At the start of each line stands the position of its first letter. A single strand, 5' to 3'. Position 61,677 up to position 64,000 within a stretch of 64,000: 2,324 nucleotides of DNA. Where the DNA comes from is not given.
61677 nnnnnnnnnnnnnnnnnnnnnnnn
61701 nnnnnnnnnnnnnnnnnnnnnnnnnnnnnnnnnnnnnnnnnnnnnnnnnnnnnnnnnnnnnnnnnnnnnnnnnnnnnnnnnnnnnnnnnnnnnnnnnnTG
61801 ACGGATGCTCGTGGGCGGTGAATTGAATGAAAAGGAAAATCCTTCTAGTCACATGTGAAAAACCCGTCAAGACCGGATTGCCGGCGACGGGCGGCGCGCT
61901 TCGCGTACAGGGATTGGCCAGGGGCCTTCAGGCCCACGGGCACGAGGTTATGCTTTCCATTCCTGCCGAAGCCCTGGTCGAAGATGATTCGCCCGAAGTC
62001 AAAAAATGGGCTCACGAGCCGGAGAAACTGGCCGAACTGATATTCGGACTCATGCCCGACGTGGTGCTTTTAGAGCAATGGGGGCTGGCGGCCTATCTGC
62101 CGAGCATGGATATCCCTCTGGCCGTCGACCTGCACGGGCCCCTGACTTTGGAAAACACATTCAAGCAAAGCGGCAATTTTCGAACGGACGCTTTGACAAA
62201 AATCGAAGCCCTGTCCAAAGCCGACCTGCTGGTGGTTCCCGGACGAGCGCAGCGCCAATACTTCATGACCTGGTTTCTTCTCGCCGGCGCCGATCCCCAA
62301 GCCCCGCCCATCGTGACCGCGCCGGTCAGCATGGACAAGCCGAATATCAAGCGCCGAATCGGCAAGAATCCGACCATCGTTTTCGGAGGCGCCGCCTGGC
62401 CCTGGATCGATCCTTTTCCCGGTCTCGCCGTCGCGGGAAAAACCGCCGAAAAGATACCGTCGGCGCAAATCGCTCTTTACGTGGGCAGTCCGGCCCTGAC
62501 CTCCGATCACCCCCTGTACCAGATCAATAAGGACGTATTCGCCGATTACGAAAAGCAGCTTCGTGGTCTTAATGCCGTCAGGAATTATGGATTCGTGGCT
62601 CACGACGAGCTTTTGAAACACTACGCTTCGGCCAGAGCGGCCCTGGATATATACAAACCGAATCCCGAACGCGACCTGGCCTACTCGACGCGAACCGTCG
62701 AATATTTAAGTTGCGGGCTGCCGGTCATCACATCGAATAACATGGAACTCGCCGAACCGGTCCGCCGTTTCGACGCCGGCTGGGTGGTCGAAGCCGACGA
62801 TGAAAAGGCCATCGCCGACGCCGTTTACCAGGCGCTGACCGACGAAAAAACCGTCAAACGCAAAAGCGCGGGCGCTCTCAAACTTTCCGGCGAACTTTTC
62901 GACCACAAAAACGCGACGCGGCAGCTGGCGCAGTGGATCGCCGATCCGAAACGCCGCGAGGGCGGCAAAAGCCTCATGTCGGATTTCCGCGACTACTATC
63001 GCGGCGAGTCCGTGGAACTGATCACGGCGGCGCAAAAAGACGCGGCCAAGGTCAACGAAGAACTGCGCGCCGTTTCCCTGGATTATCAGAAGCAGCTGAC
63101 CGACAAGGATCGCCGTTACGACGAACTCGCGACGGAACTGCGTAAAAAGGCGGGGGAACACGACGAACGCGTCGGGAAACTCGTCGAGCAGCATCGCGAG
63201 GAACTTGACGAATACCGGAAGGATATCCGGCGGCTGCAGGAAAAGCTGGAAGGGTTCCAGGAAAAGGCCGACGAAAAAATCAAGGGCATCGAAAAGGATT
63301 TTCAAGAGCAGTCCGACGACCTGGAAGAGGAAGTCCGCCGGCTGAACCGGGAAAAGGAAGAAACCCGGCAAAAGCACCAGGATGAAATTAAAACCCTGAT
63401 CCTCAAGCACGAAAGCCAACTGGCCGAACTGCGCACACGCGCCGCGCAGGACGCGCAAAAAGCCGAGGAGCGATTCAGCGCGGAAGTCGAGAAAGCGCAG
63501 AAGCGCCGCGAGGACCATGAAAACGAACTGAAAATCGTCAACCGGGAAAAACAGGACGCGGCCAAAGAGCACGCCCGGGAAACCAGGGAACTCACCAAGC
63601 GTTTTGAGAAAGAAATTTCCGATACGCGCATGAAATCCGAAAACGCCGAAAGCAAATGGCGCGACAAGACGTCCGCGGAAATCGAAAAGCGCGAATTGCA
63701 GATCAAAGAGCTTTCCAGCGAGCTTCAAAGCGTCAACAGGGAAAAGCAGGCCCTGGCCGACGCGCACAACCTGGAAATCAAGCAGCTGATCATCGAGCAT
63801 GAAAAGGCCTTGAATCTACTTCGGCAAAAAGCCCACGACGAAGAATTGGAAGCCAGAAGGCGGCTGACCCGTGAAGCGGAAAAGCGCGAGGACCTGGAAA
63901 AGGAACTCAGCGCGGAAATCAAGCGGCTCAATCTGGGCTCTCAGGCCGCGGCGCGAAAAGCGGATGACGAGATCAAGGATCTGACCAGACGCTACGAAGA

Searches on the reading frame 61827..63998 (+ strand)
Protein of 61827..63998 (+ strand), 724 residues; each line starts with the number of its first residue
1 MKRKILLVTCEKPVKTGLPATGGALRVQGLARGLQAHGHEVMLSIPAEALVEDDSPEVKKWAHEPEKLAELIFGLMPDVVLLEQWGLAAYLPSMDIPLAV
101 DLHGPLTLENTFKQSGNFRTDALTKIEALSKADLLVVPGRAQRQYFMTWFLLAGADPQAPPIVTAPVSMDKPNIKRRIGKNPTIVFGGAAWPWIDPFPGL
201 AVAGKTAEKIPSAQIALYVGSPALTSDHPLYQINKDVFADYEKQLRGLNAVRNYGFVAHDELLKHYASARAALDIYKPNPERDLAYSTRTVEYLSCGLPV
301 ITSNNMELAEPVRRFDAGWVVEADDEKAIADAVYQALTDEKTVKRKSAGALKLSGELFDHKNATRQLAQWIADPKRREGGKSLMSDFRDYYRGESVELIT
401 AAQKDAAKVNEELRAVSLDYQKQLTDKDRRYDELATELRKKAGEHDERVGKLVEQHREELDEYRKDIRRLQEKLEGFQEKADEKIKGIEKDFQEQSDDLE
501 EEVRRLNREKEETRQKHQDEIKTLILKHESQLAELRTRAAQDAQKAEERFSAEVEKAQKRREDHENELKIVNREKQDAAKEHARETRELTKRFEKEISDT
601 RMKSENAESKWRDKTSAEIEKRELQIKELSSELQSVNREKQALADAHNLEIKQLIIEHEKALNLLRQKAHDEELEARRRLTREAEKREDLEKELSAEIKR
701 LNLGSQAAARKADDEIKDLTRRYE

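Call 64: search_protein_families(library=pfam, proteins=[window:61827-63998:+], max_evalue=0.001)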
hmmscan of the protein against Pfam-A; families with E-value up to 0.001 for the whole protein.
window:61827-63998:+ (724 aa): 5 families
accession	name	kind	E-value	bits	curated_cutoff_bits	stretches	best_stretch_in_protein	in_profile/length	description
PF13692.12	Glyco_trans_1_4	-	6.9e-10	39.8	27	1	241-339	49-142/142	Glycosyl transferases group 1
PF00534.26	Glycos_transf_1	-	3.5e-09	36.9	26.4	1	249-345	73-164/172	Glycosyl transferases group 1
PF13524.12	Glyco_trans_1_2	-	1e-06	29.2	25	1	242-343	25-118/144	Glycosyl transferase-like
PF13579.12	Glyco_trans_4_4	-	4.6e-05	24.2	29.7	1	21-150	1-146/158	Glycosyl transferase 4-like domain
PF13439.12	Glyco_transf_4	-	0.00026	21.5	28.5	1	22-149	3-151/170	Glycosyltransferase Family 4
